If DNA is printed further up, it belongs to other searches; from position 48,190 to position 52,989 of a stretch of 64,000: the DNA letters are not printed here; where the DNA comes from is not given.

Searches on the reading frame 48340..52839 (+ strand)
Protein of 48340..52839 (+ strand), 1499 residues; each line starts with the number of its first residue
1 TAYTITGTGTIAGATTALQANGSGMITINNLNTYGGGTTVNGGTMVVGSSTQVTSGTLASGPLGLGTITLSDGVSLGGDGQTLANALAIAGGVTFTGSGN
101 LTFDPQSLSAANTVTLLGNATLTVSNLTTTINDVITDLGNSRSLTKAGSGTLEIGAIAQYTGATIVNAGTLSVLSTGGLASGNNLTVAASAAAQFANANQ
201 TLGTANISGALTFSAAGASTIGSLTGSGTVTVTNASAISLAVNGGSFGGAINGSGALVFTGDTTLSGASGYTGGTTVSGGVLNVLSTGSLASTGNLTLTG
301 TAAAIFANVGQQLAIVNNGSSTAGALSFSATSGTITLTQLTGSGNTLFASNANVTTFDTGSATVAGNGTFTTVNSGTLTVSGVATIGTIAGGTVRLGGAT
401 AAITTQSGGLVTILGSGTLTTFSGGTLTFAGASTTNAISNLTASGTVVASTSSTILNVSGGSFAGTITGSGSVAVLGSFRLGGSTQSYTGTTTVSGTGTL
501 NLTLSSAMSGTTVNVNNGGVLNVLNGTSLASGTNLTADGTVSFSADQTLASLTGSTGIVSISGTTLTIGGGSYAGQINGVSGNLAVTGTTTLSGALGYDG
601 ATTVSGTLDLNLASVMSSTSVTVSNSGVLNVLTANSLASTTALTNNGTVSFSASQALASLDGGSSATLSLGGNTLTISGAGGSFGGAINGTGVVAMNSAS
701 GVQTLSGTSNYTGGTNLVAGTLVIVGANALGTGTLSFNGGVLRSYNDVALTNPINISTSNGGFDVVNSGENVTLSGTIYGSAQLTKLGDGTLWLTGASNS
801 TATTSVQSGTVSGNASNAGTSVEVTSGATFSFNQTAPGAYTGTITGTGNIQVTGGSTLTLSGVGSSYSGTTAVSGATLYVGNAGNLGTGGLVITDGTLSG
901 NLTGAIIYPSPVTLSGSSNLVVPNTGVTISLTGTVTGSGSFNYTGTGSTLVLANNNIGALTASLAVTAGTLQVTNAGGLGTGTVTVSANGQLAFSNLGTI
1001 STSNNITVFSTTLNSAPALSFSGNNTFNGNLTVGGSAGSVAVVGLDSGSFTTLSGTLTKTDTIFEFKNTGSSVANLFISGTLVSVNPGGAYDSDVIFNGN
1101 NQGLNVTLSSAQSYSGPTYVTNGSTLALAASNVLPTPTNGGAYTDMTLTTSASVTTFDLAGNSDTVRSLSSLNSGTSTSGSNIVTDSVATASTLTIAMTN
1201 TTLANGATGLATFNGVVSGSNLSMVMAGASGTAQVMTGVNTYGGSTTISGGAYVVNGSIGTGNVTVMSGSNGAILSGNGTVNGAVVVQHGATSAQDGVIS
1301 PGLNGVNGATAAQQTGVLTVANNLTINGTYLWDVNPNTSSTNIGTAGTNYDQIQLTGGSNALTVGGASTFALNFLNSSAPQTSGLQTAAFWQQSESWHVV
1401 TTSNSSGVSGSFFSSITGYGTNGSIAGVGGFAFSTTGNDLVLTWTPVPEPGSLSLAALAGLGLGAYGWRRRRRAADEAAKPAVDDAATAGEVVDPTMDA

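Call 8: search_protein_families(library=pfam, proteins=[window:48340-52839:+])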
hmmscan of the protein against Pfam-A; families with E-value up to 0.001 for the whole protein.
window:48340-52839:+ (1499 aa): 2 families
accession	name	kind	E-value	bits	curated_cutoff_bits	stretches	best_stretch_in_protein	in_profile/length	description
PF12951.13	PATR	-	1e-10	41.9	27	2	144-173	1-30/30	Passenger-associated-transport-repeat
PF07589.16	PEP-CTERM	-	4.6e-05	23.8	20.7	1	1446-1471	1-24/24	PEP-CTERM motif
